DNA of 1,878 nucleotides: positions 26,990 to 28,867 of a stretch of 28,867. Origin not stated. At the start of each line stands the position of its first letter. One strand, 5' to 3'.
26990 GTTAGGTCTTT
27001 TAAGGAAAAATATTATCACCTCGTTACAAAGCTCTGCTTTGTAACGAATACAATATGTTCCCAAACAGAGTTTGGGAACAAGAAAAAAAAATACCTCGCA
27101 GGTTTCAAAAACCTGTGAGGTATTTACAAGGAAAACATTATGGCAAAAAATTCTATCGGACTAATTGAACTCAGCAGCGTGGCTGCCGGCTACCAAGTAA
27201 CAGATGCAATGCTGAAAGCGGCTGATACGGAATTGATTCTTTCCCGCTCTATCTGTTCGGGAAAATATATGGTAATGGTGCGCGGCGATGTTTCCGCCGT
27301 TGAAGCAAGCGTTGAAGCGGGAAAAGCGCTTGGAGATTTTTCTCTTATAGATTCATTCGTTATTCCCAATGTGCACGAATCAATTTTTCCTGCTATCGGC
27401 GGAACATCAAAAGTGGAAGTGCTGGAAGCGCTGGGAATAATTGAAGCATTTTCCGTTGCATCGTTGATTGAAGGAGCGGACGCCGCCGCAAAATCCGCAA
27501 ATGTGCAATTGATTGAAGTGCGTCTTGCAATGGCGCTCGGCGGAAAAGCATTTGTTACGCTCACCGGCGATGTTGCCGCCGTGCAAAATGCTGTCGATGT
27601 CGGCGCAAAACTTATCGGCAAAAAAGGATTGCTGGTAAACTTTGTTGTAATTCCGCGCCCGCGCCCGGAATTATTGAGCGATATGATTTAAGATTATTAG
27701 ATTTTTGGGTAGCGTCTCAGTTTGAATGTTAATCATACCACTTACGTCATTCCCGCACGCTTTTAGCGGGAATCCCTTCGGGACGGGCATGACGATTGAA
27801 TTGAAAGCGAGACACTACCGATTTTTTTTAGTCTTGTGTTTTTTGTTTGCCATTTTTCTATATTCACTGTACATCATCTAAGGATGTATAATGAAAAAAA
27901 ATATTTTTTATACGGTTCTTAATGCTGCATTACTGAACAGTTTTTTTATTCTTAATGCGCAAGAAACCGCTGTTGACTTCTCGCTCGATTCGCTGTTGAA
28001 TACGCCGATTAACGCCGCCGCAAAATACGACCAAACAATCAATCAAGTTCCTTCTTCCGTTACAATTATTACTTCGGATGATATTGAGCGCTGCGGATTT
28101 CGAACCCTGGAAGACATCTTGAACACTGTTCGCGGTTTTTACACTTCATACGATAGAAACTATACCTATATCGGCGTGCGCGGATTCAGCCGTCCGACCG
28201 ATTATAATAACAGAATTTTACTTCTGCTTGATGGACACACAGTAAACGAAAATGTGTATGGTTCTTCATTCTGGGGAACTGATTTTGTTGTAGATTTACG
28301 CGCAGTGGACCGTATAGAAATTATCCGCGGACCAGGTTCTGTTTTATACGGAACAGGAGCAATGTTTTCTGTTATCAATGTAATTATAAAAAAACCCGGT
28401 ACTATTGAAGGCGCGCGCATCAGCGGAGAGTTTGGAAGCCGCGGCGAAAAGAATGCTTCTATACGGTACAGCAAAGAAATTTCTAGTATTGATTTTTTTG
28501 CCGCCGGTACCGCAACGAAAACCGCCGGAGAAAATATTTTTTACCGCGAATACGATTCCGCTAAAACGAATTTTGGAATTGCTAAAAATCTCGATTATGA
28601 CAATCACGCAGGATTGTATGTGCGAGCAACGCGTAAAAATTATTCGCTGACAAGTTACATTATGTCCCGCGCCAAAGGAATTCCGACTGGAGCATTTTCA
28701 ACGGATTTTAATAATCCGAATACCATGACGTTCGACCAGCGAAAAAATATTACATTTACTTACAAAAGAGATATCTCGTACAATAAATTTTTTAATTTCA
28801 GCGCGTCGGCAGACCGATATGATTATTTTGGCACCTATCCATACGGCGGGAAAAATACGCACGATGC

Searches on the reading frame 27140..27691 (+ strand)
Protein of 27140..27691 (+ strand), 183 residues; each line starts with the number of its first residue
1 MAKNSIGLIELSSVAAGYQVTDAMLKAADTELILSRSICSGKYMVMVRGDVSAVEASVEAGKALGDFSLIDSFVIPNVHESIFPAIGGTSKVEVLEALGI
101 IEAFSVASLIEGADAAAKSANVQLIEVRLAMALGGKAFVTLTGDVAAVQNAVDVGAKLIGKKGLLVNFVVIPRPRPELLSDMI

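Call 10: search_protein_families(library=pfam, proteins=[window:27140-27691:+], max_evalue=0.001)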
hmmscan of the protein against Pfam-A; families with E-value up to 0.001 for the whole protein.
window:27140-27691:+ (183 aa): 1 family
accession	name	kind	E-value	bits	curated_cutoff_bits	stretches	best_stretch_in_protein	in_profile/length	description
PF00936.24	BMC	-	1.3e-48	163.2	24.5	2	5-77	1-74/75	BMC domain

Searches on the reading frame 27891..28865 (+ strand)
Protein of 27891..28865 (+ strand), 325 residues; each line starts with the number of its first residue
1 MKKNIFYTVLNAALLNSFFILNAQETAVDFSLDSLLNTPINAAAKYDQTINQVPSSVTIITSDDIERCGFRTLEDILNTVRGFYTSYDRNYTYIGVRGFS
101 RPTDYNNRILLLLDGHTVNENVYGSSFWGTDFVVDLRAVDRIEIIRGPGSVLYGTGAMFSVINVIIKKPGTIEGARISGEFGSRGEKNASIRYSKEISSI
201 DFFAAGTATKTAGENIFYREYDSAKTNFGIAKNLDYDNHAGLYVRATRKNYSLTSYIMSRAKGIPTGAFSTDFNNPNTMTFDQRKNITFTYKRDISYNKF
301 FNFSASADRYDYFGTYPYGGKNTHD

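Call 10: search_protein_families(library=pfam, proteins=[window:27891-28865:+], max_evalue=0.001)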
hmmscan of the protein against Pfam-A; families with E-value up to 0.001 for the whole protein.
window:27891-28865:+ (325 aa): 1 family
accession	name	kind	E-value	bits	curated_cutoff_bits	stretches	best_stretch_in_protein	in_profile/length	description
PF07715.20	Plug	-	1e-19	71.5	23.9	1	51-158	3-104/107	TonB-dependent Receptor Plug Domain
